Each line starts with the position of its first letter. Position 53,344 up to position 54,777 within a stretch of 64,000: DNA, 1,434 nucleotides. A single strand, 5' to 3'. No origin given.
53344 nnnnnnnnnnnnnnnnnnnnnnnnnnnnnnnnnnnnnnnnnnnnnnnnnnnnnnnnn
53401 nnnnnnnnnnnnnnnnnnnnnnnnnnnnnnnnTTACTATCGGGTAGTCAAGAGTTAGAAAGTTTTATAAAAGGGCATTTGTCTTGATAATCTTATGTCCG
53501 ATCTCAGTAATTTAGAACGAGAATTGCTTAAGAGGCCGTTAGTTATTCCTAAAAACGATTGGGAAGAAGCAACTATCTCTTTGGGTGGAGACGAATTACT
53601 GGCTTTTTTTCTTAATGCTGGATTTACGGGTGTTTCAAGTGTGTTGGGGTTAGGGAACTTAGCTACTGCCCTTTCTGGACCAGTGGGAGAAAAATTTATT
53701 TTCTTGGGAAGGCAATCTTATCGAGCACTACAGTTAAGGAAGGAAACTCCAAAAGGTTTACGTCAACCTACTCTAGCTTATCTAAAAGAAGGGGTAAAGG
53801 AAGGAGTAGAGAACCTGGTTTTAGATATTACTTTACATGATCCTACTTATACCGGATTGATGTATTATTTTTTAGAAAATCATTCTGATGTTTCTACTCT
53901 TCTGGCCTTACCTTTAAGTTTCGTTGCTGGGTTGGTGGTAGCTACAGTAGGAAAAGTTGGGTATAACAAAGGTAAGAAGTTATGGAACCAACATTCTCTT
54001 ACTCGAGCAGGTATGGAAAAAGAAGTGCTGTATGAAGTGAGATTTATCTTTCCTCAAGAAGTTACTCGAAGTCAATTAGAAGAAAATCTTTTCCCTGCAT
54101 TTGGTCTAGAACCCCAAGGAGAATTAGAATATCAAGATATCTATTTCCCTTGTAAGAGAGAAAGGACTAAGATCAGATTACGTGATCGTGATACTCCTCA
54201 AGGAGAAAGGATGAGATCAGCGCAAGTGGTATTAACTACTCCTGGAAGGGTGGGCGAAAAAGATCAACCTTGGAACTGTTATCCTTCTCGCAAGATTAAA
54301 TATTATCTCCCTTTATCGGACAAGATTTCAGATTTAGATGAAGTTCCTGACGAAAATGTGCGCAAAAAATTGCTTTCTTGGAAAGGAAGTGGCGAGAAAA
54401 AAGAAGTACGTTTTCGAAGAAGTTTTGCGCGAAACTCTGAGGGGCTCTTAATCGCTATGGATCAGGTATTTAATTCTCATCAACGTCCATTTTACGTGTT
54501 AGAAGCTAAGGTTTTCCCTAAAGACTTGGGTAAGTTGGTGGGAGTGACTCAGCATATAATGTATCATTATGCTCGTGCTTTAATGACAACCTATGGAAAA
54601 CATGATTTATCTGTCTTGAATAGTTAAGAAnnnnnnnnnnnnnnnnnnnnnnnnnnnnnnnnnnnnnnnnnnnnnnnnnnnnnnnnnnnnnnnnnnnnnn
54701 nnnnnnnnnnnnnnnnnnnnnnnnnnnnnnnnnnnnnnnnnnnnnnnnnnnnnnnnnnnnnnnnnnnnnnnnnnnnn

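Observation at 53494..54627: Membrane-anchored CYTH-like (triphosphate tunnel) protein immediately downstream of a PhoU-like regulator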

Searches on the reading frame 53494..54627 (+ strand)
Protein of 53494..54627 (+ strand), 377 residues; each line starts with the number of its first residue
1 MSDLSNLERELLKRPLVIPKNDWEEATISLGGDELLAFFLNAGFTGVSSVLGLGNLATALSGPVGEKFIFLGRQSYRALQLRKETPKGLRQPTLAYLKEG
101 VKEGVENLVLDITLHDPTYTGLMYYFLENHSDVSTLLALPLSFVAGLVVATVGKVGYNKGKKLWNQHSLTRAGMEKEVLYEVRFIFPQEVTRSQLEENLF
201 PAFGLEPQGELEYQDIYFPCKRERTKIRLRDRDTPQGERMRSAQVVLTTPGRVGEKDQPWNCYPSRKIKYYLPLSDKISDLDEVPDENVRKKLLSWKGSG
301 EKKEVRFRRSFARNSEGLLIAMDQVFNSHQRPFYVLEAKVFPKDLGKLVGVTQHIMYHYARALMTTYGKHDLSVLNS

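Call 3: search_protein_families(library=pfam, proteins=[window:53494-54627:+], max_evalue=0.1)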
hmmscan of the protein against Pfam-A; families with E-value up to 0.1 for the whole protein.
window:53494-54627:+ (377 aa): 1 family
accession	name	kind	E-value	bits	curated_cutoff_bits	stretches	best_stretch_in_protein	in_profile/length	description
PF11384.13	DUF3188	-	0.04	14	24.6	1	128-161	16-48/50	Protein of unknown function (DUF3188)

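Call 4: search_protein_families(library=ncbifam, proteins=[window:53494-54627:+], max_evalue=0.1)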
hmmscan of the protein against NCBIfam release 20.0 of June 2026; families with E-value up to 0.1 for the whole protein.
window:53494-54627:+ (377 aa): 0 families

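Call 5: find_homologous_proteins(query=window:53494-54627:+, max_evalue=0.001)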
Query window:53494-54627:+ (377 aa): 4 proteins with E <= 0.001 among 7341 candidates.
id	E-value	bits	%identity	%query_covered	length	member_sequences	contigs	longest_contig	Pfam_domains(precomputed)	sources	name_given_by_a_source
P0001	3.9e-252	854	100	100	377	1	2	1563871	-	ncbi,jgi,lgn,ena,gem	ncbi:MAG: hypothetical protein WCV90_06570 [Candidatus Woesearchaeota archaeon]|jgi:hypothetical pro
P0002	4.7e-209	712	82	100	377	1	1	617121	-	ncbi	-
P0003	1.9e-191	654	75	100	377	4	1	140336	-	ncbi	-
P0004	1.6e-180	618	71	99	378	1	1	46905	-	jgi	jgi:hypothetical protein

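Call 6: search_solved_structures(query=window:53494-54627:+, max_evalue=10)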
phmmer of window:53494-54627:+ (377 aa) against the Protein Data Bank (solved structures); distinct sequences matched with E-value up to 10: 2.
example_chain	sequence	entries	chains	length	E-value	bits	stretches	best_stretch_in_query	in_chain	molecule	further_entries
2dkh_A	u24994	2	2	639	0.31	13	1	169-237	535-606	3-hydroxybenzoate hydroxylase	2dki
6nek_A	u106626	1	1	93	1.2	11.1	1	22-90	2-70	Consensus PDZ domain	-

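Call 12: find_encoding_contigs(protein=P0002, flank=8000, max_places=3)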
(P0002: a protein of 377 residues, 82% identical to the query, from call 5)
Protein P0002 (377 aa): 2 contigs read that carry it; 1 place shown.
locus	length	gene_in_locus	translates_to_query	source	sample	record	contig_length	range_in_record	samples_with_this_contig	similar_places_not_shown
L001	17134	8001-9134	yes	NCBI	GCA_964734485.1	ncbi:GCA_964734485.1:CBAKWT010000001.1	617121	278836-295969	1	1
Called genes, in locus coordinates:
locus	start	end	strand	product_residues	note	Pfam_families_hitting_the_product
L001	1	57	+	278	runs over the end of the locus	PF01261:AP_endonuc_2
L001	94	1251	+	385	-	-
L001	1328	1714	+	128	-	-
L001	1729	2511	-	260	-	PF05833:NFACT_N, PF05670:NFACT-R_1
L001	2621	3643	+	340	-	-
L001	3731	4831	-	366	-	-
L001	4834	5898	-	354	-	PF00224:PK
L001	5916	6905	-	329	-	PF00226:DnaJ, PF00069:Pkinase, PF07714:PK_Tyr_Ser-Thr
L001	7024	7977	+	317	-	PF04014:MazE_antitoxin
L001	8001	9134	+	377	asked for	-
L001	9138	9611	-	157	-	-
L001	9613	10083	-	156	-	-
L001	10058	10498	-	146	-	-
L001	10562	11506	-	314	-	-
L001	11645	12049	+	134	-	-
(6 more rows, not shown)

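Call 13: find_encoding_contigs(protein=P0003, flank=8000, max_places=3)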
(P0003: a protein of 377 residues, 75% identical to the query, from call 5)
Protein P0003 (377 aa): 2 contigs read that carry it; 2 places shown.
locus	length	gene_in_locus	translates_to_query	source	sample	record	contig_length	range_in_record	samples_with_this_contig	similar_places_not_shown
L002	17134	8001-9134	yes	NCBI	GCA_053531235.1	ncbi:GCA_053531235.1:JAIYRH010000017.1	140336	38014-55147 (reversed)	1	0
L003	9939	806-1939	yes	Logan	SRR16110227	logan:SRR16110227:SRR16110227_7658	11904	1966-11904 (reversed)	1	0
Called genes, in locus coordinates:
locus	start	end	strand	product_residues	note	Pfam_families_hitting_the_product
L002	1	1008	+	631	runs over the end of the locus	-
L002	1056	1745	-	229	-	PF01963:TraB_PrgY_gumN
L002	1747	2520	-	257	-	-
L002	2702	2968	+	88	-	-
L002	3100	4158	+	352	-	PF21088:MS_channel_1st (weak), PF00924:MS_channel_2nd, PF21082:MS_channel_3rd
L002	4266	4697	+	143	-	PF02308:MgtC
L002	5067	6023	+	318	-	PF03215:Rad17 (weak), PF05496:RuvB_N, PF00004:AAA, PF13173:AAA_14 (weak), PF13177:DNA_pol3_delta2, PF08542:Rep_fac_C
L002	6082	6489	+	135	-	PF24963:DUF7768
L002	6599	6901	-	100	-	-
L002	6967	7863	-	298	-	-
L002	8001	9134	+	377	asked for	-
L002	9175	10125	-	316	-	-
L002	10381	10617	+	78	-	PF13459:Fer4_15, PF13370:Fer4_13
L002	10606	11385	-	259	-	-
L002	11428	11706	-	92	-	-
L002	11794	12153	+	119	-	-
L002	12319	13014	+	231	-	-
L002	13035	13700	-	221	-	PF01269:Fibrillarin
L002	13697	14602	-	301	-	PF01798:Nop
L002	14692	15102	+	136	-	-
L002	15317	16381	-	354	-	PF04607:RelA_SpoT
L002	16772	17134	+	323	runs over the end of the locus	PF00297:Ribosomal_L3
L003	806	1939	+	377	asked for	-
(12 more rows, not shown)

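Call 14: find_encoding_contigs(protein=P0004, flank=8000, max_places=3)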
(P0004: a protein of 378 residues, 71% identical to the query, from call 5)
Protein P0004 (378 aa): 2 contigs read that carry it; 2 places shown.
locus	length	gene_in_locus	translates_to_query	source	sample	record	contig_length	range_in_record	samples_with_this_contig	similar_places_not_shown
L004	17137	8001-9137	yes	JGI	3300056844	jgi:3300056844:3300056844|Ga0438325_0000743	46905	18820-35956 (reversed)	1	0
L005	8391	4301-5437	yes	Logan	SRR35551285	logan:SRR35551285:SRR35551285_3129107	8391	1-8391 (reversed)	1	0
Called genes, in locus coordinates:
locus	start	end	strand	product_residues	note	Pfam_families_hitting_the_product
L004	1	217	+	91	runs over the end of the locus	-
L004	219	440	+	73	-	-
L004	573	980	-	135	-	PF22751:DUF488-N3a, PF22752:DUF488-N3i (weak), PF04343:DUF488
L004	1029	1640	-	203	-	-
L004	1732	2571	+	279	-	PF01261:AP_endonuc_2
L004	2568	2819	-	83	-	-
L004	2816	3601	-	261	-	PF05833:NFACT_N, PF05670:NFACT-R_1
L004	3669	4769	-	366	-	-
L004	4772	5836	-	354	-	PF00224:PK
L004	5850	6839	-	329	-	PF00226:DnaJ, PF00069:Pkinase, PF07714:PK_Tyr_Ser-Thr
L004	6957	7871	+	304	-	PF04014:MazE_antitoxin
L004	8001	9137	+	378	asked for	-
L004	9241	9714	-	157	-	-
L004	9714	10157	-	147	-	-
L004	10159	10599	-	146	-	-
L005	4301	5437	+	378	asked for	-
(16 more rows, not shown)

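Call 19: search_protein_representatives(alignment_id=A1)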
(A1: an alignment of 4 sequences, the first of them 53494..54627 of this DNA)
Query: 4 sequences, 377 profile positions. Proteins with E-value up to 0.001 (for the whole library): 170; up to 1e-10: 137; up to 1e-30: 46. The best 150 are listed.
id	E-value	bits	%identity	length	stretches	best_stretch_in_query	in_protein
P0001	5.3e-237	802.0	-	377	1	1-377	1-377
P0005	1.6e-58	214.6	-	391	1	6-356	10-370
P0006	4.0e-55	203.4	-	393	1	5-377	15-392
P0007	6.2e-52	192.9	-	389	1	3-372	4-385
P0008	6.4e-52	192.9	-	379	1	6-373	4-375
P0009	1.1e-47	178.9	-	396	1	6-374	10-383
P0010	2.1e-47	178.0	-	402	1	4-371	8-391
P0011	6.1e-47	176.5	-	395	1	1-373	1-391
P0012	1.7e-45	171.7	-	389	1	6-376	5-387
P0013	1.7e-43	165.1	-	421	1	5-371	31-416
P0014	5.4e-43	163.5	-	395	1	6-375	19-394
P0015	1.5e-41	158.7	-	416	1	3-343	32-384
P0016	2.7e-41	157.9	-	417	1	5-377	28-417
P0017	4.9e-41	157.0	-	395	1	14-373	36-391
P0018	5.0e-41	157.0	-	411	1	2-372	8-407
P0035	1.2e-34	136.0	-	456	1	4-293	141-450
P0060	9.5e-28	113.3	-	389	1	14-373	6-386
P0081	4.6e-24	101.2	-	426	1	56-373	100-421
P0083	4.6e-23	97.9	-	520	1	14-372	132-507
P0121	4.5e-14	68.3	-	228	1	161-371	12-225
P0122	8.5e-14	67.4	-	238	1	165-372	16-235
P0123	1.3e-13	66.8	-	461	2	212-372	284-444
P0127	6.6e-13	64.4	-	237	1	165-371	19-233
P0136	1.5e-11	60.0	-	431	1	57-348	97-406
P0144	8.1e-10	54.3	-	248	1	161-372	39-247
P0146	2.2e-09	52.8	-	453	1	64-359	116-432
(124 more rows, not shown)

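Call 20: predict_structure(alignment_id=A1)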
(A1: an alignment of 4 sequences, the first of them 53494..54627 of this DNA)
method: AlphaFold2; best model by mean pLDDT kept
length: 377 residues; sequences in the alignment: 4
mean_pLDDT: 56.7   pTM: 0.49
mean pLDDT of the five models: 56.7, 55.0, 54.7, 39.7, 37.8
residues with pLDDT >= 90: 20; 70-90: 110; 50-70: 74; < 50: 173
segments of 3 or more residues with pLDDT < 50: 1-73, 96-169, 251-261, 370-377
pLDDT, mean of each block of 10 residues (from residue 1): 37 29 28 32 29 31 39 49 56 50 40 34 38 39 37 30 36 68 67 70 80 89 83 80 80 36 66 87 89 87 88 79 74 75 59 63 55 37
secondary structure, 60 per line:
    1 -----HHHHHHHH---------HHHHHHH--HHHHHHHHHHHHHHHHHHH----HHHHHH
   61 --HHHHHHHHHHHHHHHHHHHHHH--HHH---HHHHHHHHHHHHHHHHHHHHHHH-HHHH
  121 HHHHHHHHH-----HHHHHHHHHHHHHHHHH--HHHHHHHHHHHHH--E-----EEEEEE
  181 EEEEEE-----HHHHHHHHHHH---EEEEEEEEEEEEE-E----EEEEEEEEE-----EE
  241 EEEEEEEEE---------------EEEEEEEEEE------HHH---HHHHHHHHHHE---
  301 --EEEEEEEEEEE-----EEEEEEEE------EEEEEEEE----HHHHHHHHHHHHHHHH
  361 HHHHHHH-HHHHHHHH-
elements in order: H6-13 H23-29 H32-50 H55-60 H63-84 H93-115 H117-129 H135-151 H154-166 E175-186 H192-202 E206-218 E225-233 E239-249 E265-274 H287-296 E303-313 E319-326 E333-340 H345-367 H369-376

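Call 23: search_protein_families(library=pfam, alignment_id=A2, max_evalue=0.1)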
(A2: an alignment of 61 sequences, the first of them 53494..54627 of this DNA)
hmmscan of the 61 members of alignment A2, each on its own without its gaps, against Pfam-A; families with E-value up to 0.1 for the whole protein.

A. member 1, window:53494-54627:+ (377 aa): 1 family
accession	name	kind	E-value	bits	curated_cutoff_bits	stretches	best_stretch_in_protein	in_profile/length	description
PF11384.13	DUF3188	-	0.04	14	24.6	1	128-161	16-48/50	Protein of unknown function (DUF3188)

B. families by the number of members that match (of 61 scanned): 12 families
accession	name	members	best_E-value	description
PF01928.26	CYTH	16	6.7e-06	CYTH domain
PF02683.22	DsbD_TM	1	0.0043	Cytochrome C biogenesis protein transmembrane domain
PF22182.2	DUF6945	1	0.0069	Domain of unknown function (DUF6945)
PF11896.14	GlgE_dom_N_S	1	0.018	Alpha-1,4-glucan:maltose-1-phosphate maltosyltransferase, domain N/S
PF14386.11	DUF4417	1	0.022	Domain of unknown function (DUF4417)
PF22473.1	PilJ_Pilin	1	0.025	PilJ, Pilin domain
PF04932.20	Wzy_C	1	0.032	O-Antigen ligase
PF11384.13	DUF3188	1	0.04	Protein of unknown function (DUF3188)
PF18498.6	DUF5618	1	0.049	Domain of unknown function (DUF5618)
PF21021.3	FAF1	1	0.064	Fas-associated factor 1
PF14645.11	Chibby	1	0.076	Chibby family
PF14015.11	DUF4231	1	0.082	Protein of unknown function (DUF4231)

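Call 24: search_solved_structures(query=A2, max_evalue=10, show_alignments=3)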
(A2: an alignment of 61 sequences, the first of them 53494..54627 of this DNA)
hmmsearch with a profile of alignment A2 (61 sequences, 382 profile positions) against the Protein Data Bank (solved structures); distinct sequences matched with E-value up to 10: 2.
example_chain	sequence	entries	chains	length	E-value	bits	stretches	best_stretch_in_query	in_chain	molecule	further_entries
2een_A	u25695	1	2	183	0.15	14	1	194-244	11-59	Hypothetical protein PH1819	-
6ajm_C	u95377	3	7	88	0.47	12.4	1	273-335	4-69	DUF1778 domain-containing protein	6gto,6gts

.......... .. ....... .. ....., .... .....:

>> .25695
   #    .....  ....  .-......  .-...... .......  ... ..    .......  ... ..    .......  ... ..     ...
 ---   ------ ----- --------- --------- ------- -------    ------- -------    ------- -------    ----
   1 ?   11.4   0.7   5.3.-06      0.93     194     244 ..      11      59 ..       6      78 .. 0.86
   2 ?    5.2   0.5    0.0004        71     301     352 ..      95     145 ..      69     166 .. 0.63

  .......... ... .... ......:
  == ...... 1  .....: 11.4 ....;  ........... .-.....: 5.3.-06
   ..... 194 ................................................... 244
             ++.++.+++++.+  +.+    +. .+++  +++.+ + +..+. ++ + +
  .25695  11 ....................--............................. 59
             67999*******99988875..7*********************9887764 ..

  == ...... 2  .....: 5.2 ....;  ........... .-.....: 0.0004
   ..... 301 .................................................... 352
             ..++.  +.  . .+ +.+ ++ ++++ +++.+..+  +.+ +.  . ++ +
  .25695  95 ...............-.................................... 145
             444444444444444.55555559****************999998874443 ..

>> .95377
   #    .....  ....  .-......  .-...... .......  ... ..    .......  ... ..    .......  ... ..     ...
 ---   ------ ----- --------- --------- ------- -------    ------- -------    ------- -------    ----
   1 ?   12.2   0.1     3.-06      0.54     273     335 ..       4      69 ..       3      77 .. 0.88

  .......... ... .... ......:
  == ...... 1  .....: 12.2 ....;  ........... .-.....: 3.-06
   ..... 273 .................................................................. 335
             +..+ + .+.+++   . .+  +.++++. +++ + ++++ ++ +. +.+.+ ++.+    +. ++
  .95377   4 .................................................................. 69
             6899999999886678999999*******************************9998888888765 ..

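Call 25: fold_search(model_id=the predicted structure, library=pdb)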
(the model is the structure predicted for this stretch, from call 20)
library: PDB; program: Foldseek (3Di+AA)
matches with E <= 10: 1078; with E <= 0.001: 23
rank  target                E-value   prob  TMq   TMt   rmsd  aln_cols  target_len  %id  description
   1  6yp4                  1.5e-06  1.00  0.31  0.51   5.9       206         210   13  Putative adenylyl cyclase HpAC1 from Hippeastrum reveals a dominant triphophatase activity (released 2020-11-04)
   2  5a68                  2.6e-06  1.00  0.36  0.62   4.5       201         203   12  Crystal structure of the AtTTM3 product complex with two orthophosphates and manganese ions (form B) (released 2015-08-05)
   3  5a67                  2.7e-06  1.00  0.36  0.60   4.6       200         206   12  Crystal structure of AtTTM3 in complex with tripolyphosphate and manganese ion (form B) (released 2015-08-05)
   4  7ena_r                3.1e-06  1.00  0.28  0.44   7.0       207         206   12  TFIID-based PIC-Mediator holo-complex in pre-assembled state (pre-hPIC-MED) (released 2021-05-26)
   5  8gxq_r                3.2e-06  1.00  0.28  0.47   7.0       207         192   12  PIC-Mediator in complex with +1 nucleosome (T40N) in MH-binding state (released 2022-11-02)
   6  2een_A                3.8e-06  1.00  0.29  0.54   5.8       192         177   14  Structure of PH1819 protein from Pyrococcus Horikoshii OT3 (released 2007-08-21)
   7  3v85                  6.8e-06  1.00  0.35  0.59   4.6       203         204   12  1.9 Angstrom resolution crystal structure of the protein Q9SIY3 from Arabidopsis thaliana (released 2012-11-07)
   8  7emf_R                8.0e-06  1.00  0.27  0.44   7.2       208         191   12  Human Mediator (deletion of MED1-IDR) in a Tail-extended conformation (released 2021-05-05)
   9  7z67                  8.5e-06  1.00  0.24  0.23  16.4       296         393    9  Crystal structure of the tandem kinase & triphosphate tunnel metalloenzyme domain module of the TTM1 protein from Arabid (released 2022-03-23)
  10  3bhd_B                1.6e-05  1.00  0.25  0.41   7.0       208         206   15  Crystal structure of human thiamine triphosphatase (THTPA) (released 2007-12-11)
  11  2gfg_B                1.9e-05  1.00  0.31  0.57   6.3       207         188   12  Crystal structure of a putative adenylate cyclase (bh2851) from bacillus halodurans at 2.12 A resolution (released 2006-05-02)
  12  2hzs_D                3.7e-05  1.00  0.27  0.41   6.6       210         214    8  Structure of the Mediator head submodule Med8C/18/20 (released 2006-09-12)
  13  7ui9_t                4.0e-05  1.00  0.27  0.43   8.4       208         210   11  Core Mediator-PICearly (Copy A) (released 2023-02-15)
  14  3tvl_B                5.9e-05  1.00  0.26  0.45   6.8       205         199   14  Complex between the human thiamine triphosphatase and triphosphate (released 2012-10-10)
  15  7lbm_k                1.0e-04  1.00  0.26  0.46   5.9       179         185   11  Structure of the human Mediator-bound transcription pre-initiation complex (released 2021-03-24)
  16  2een_B                1.1e-04  1.00  0.29  0.61   5.3       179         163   14  Structure of PH1819 protein from Pyrococcus Horikoshii OT3 (released 2007-08-21)
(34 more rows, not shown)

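Call 27: find_homologous_proteins(query=A2, max_evalue=0.001)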
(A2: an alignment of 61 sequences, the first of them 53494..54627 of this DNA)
Query A2 (61 sequences) (377 aa, profile of the alignment): 18 proteins with E <= 0.001 among 8000 candidates.
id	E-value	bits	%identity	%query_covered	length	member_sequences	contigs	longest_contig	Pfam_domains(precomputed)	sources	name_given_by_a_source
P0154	2.5e-146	505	30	97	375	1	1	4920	-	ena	-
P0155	7.5e-145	501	28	99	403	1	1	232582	-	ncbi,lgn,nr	ncbi:hypothetical protein GOV04_04460 [Candidatus Woesearchaeota archaeon]|nr:hypothetical protein [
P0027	3.9e-144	498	27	97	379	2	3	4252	-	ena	-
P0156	2.3e-143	496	29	98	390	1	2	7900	-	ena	-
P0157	3.2e-143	495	27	95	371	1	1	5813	-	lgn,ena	-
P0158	1.9e-141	489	28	92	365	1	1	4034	-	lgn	-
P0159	1.1e-139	484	28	96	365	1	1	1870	-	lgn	-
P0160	2.2e-139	483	28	95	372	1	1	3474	-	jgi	jgi:hypothetical protein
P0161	4.9e-135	468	28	100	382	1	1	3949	-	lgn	-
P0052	1.3e-133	464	24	97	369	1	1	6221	-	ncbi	-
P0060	6.0e-131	455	27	96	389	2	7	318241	-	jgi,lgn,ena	-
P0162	6.8e-129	448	28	95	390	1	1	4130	-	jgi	-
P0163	1.6e-119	417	26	95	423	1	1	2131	-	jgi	jgi:hypothetical protein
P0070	1.2e-110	388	26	95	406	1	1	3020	-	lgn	-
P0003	3.1e-109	383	75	100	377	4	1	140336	-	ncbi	-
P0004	1.7e-107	378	71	99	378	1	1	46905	-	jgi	jgi:hypothetical protein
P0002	1.0e-106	375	82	100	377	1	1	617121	-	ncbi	-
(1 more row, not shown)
